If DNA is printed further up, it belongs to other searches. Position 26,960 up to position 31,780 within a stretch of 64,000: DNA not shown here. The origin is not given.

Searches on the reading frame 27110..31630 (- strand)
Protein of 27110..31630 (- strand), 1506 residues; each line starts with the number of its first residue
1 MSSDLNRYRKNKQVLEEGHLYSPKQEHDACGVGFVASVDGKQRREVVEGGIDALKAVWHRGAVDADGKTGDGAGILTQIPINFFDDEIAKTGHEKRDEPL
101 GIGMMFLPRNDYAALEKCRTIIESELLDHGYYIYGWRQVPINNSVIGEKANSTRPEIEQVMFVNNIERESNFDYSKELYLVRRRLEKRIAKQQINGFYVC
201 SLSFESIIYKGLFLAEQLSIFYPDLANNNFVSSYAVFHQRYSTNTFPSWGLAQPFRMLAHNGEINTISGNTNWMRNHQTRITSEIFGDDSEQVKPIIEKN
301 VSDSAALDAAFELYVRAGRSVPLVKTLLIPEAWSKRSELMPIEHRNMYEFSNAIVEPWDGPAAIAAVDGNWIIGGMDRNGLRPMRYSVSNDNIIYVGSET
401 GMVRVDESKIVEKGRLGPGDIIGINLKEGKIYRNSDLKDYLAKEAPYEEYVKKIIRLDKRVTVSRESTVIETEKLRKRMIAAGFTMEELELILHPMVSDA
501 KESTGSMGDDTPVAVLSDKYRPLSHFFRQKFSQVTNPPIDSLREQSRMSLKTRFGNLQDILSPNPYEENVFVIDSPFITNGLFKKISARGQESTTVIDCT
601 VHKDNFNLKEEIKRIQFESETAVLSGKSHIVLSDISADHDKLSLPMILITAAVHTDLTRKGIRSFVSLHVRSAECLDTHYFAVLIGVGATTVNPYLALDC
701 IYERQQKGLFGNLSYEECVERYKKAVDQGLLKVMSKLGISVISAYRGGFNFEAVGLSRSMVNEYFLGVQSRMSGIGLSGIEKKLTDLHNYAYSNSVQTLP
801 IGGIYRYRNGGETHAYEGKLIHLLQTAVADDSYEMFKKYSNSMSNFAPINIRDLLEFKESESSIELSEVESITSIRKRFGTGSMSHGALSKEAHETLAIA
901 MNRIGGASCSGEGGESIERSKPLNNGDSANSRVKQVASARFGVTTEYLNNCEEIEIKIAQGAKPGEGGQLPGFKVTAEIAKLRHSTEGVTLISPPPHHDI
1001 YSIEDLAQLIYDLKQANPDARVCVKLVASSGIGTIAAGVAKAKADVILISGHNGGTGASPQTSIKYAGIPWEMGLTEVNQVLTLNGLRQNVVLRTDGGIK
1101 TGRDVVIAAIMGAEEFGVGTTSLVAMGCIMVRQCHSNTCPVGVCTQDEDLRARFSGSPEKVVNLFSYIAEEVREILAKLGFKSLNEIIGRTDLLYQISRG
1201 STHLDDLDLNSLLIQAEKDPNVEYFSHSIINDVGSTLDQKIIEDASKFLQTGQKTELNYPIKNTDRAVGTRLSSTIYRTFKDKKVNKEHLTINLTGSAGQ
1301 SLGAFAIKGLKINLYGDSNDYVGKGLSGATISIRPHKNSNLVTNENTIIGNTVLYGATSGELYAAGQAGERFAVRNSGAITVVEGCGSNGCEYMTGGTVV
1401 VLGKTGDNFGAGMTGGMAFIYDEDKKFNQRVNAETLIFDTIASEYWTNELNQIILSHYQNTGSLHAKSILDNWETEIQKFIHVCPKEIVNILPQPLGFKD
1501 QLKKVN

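Call 65: search_protein_families(library=ncbifam, proteins=[window:27110-31630:-], max_evalue=1e-10)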
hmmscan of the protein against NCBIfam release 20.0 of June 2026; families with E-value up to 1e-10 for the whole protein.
window:27110-31630:- (1506 aa): 1 family
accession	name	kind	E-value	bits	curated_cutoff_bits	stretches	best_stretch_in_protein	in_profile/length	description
NF008730.0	PRK11750.1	equivalog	0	1686.6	1047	1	19-1487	4-1468/1490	glutamate synthase large subunit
